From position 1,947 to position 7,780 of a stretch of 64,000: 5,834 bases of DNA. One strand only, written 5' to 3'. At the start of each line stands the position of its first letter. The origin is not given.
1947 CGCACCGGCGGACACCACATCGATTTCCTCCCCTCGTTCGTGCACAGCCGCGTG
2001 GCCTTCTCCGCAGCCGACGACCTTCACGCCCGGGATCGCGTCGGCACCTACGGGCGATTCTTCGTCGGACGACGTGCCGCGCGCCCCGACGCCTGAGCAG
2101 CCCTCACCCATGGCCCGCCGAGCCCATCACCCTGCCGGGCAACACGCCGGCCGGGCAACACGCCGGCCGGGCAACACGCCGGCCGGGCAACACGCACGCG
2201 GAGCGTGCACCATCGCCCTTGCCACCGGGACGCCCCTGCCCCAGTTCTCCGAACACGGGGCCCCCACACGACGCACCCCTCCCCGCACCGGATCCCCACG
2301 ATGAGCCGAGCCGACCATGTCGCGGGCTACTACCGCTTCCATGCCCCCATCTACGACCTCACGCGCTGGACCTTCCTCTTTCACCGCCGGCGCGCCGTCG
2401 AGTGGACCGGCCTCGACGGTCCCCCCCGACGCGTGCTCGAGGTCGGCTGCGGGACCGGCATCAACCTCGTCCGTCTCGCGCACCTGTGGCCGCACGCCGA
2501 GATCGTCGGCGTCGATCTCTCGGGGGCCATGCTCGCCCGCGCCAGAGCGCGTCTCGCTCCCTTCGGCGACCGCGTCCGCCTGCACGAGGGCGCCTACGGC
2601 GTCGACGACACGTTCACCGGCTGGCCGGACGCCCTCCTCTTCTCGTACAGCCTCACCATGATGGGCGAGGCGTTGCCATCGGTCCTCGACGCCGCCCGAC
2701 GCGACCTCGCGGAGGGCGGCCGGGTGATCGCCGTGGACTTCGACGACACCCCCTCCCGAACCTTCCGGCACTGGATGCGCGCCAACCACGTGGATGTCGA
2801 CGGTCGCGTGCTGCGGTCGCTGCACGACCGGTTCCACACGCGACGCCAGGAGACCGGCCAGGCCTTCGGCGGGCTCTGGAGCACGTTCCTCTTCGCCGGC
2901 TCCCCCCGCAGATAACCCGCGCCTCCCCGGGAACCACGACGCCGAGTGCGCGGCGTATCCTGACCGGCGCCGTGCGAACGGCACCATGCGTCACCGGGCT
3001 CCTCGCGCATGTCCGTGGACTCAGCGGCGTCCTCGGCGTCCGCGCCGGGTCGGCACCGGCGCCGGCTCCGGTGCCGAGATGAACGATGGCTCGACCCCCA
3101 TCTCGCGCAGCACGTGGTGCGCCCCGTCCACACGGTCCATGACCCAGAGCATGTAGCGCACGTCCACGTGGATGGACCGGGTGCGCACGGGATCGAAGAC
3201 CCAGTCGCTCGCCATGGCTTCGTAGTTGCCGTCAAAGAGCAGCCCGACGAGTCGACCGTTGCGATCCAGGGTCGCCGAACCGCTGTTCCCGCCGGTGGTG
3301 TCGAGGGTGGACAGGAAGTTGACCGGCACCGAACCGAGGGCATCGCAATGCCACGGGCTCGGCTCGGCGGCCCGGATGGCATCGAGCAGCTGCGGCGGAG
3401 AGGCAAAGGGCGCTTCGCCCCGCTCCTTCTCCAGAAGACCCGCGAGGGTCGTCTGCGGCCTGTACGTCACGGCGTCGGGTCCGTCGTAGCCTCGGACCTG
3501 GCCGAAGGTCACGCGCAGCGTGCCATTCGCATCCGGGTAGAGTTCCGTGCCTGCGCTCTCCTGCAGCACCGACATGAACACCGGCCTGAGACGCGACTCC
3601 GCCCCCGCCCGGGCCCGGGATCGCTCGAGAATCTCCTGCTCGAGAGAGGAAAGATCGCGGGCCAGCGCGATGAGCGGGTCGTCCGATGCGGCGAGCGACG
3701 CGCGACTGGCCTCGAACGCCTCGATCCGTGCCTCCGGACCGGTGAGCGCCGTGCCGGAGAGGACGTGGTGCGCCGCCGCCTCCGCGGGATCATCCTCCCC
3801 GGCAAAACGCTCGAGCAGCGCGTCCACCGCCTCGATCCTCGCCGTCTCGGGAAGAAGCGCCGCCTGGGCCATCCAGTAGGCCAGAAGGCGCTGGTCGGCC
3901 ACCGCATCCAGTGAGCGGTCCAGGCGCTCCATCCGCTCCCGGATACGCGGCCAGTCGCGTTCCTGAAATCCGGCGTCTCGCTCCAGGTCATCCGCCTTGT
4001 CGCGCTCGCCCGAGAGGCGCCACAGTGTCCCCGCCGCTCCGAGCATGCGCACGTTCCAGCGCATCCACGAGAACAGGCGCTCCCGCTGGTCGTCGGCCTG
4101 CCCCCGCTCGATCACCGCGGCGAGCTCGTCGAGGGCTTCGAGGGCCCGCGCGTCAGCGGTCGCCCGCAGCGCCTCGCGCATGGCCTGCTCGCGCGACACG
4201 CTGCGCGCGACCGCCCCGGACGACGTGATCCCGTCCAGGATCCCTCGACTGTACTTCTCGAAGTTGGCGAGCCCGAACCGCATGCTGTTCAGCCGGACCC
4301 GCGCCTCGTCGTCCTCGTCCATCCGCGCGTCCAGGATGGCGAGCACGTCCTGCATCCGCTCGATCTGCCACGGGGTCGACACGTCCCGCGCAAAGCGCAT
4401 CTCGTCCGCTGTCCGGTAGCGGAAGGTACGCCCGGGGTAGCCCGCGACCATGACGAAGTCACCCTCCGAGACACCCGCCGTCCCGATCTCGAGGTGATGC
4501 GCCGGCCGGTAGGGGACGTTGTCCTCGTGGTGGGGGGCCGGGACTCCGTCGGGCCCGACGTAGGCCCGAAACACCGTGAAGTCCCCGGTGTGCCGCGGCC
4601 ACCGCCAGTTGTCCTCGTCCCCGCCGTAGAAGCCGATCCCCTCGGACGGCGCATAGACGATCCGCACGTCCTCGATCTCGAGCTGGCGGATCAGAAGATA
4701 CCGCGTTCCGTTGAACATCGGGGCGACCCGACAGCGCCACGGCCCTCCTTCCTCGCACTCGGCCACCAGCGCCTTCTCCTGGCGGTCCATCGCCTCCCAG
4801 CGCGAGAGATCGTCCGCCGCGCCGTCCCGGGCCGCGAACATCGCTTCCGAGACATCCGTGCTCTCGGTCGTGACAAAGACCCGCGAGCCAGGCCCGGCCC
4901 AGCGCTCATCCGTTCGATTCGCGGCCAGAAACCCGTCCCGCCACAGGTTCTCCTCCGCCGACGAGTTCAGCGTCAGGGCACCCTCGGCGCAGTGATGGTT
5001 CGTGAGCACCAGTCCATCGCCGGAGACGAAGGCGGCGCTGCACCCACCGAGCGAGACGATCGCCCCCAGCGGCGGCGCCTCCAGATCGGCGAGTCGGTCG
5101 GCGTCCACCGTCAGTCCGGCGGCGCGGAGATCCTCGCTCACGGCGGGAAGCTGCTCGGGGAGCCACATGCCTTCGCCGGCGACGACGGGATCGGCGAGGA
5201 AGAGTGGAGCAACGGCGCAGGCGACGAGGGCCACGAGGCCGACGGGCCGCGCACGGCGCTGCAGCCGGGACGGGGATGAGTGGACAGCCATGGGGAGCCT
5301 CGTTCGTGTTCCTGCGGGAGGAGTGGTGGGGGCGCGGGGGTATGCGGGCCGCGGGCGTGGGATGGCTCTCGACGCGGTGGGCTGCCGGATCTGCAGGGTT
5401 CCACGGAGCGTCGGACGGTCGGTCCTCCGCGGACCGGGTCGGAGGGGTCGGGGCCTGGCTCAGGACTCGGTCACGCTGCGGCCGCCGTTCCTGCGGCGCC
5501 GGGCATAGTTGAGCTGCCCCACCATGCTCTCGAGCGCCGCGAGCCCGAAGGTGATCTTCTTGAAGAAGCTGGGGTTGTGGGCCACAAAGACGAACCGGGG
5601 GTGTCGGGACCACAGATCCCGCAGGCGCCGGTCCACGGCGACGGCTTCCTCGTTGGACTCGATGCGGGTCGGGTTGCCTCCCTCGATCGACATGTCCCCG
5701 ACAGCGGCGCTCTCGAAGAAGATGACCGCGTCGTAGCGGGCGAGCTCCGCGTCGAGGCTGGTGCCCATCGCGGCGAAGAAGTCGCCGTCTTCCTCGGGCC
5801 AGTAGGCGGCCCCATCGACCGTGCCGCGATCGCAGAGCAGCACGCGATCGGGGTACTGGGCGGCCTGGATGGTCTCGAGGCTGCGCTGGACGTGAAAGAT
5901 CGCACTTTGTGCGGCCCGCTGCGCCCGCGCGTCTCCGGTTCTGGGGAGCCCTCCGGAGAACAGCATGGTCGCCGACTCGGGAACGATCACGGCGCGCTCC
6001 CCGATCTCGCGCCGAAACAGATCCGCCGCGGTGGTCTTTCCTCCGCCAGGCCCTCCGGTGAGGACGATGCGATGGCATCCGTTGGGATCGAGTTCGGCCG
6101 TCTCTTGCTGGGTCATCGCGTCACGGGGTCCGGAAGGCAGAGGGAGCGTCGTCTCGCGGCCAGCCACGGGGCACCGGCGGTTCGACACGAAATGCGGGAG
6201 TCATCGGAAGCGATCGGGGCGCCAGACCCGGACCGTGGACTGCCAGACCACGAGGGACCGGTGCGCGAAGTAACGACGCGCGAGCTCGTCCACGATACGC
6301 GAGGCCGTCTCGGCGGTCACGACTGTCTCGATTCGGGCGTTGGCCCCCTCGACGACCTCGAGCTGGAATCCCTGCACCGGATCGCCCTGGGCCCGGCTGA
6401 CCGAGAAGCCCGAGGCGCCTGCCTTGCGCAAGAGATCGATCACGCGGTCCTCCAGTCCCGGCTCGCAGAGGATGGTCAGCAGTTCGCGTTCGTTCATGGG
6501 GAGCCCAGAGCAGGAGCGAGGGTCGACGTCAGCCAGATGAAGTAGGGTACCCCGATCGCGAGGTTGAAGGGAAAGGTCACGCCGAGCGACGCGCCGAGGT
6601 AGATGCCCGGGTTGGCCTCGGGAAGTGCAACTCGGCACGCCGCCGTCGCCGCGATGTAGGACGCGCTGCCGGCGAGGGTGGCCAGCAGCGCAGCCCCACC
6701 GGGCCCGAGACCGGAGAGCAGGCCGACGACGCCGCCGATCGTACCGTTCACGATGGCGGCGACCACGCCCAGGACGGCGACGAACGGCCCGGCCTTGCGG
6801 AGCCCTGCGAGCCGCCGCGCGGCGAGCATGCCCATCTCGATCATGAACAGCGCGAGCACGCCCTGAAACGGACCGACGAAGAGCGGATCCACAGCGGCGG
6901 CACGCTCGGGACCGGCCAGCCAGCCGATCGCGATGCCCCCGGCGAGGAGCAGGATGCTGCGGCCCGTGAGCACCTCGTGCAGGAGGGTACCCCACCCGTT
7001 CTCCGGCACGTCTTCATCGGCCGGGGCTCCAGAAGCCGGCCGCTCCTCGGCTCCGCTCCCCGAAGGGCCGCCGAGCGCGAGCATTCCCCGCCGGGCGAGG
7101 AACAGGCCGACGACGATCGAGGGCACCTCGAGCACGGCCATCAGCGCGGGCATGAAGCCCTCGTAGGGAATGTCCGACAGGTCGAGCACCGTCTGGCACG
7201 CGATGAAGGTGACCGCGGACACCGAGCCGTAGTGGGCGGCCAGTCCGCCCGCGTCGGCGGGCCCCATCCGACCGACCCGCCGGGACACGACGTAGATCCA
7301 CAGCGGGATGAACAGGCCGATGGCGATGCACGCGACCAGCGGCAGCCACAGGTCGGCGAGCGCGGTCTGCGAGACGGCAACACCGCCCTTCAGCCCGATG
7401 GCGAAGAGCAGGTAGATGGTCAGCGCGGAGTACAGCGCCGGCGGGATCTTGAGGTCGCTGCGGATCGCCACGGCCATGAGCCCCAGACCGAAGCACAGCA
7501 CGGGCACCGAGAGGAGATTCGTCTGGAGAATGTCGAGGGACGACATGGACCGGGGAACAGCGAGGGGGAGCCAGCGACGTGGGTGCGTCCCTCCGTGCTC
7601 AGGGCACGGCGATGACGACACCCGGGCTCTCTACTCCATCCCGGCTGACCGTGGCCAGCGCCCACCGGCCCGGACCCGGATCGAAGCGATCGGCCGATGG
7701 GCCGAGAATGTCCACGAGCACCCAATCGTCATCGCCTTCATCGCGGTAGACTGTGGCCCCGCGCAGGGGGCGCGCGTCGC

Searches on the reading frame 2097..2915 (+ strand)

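Call 75: search_protein_families(library=pfam, proteins=[window:2097-2915:+], max_evalue=0.00001)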
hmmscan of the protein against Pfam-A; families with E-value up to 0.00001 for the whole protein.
window:2097-2915:+ (272 aa): 6 families
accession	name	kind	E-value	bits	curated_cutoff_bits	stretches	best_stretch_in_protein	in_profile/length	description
PF13649.12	Methyltransf_25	-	1.5e-13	51.7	27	1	113-208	1-97/97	Methyltransferase domain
PF08242.18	Methyltransf_12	-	3.2e-11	44.3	30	1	114-210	1-98/98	Methyltransferase domain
PF13847.12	Methyltransf_31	-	2.2e-09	37.6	27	1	112-219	6-119/145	Methyltransferase domain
PF13489.12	Methyltransf_23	-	2.3e-08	34.4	27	1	107-230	20-132/164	Methyltransferase domain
PF08241.18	Methyltransf_11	-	3.4e-08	34.4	21.2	1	114-211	1-94/95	Methyltransferase domain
PF01135.25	PCMT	-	3.2e-07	30.8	20.3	1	100-212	65-171/210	Protein-L-isoaspartate(D-aspartate) O-methyltransferase (PCMT)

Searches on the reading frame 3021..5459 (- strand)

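Call 75: search_protein_families(library=pfam, proteins=[window:3021-5459:-], max_evalue=0.00001)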
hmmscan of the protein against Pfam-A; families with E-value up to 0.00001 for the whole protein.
window:3021-5459:- (812 aa): 2 families
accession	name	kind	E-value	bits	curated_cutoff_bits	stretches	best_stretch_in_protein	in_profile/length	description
PF10459.15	Peptidase_S46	-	2e-209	698.2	22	1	94-788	1-697/698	Peptidase S46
PF13365.12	Trypsin_2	-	3.9e-08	34.6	27.6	0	140-176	1-28/144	Trypsin-like peptidase domain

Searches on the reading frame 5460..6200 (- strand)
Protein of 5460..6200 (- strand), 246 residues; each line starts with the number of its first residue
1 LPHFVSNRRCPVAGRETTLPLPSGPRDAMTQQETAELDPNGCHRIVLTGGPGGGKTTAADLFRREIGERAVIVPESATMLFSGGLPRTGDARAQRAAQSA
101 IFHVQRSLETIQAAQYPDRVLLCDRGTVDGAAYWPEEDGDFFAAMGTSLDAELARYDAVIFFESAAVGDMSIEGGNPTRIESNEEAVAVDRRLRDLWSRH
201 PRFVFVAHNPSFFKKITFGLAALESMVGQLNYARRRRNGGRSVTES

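Call 75: search_protein_families(library=pfam, proteins=[window:5460-6200:-], max_evalue=0.00001)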
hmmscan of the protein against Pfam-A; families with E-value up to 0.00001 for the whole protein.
window:5460-6200:- (246 aa): 1 family
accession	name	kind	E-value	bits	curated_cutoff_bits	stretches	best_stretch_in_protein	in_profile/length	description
PF13521.12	AAA_28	-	2.9e-22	80.1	27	1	44-204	1-153/164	AAA domain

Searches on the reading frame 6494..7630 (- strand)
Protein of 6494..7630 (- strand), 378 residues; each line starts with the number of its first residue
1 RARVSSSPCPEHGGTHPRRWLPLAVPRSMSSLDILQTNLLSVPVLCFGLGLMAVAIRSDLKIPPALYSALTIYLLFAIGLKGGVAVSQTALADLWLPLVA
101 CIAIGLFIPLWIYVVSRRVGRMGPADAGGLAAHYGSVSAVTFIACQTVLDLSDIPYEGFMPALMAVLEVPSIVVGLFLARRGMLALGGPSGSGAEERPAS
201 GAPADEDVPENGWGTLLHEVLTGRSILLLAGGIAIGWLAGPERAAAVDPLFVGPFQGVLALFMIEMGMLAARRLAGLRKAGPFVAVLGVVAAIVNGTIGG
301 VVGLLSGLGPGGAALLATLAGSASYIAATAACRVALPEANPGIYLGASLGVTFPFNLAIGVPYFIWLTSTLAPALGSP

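Call 75: search_protein_families(library=pfam, proteins=[window:6494-7630:-], max_evalue=0.00001)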
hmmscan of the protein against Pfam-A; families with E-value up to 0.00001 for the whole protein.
window:6494-7630:- (378 aa): 1 family
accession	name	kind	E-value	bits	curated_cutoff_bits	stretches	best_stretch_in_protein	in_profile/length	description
PF05982.17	Sbt_1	-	5.3e-107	358.1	27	1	44-367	3-306/308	Na+-dependent bicarbonate transporter superfamily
